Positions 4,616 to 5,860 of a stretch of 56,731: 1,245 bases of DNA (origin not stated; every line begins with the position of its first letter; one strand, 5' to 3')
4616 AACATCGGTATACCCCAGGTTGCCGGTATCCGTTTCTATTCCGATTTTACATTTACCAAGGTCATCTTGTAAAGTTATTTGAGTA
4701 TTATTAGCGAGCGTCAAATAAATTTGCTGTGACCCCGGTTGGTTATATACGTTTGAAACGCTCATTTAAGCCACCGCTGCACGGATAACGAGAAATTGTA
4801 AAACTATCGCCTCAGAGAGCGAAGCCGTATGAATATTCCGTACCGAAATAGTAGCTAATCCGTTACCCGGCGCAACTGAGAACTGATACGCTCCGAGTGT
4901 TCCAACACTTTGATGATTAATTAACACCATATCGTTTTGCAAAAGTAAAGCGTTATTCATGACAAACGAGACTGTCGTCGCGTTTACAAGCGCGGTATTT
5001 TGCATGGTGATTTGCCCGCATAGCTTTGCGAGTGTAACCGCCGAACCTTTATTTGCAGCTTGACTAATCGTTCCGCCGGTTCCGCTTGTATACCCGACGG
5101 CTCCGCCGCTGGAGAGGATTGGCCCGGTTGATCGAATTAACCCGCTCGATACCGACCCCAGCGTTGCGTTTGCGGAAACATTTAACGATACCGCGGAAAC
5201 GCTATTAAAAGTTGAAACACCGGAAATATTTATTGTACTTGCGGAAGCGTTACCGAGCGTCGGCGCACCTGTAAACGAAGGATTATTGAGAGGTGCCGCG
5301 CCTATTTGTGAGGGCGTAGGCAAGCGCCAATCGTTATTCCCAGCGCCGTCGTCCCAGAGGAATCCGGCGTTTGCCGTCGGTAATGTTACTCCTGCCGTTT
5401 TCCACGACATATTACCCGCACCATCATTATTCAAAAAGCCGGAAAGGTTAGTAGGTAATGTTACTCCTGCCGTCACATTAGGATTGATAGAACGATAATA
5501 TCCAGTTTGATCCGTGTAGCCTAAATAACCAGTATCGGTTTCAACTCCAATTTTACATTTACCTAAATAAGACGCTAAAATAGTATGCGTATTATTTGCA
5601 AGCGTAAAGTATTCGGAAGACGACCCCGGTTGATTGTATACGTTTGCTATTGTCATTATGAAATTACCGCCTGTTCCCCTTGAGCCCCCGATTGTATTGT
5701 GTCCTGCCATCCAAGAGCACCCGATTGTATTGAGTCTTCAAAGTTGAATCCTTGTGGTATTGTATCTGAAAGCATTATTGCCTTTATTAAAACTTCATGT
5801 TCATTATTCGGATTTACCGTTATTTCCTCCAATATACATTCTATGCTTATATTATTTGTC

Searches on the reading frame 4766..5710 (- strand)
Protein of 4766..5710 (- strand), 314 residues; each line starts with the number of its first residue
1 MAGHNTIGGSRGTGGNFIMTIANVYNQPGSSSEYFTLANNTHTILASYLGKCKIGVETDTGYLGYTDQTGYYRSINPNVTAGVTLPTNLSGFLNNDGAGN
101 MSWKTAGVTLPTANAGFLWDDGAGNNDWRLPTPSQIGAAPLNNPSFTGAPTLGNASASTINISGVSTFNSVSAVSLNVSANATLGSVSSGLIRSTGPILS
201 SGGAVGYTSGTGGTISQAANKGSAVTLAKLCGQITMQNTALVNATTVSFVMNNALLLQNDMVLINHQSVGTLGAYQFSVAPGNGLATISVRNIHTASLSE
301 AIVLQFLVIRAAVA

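Call 91: search_protein_families(library=phrogs, proteins=[window:4766-5710:-], max_evalue=0.001)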
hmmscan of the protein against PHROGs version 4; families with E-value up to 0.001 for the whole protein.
window:4766-5710:- (314 aa): 1 family
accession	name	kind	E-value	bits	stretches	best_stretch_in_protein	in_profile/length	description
phrog_18251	-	unknown function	1e-27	98.4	1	137-314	114-284/284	-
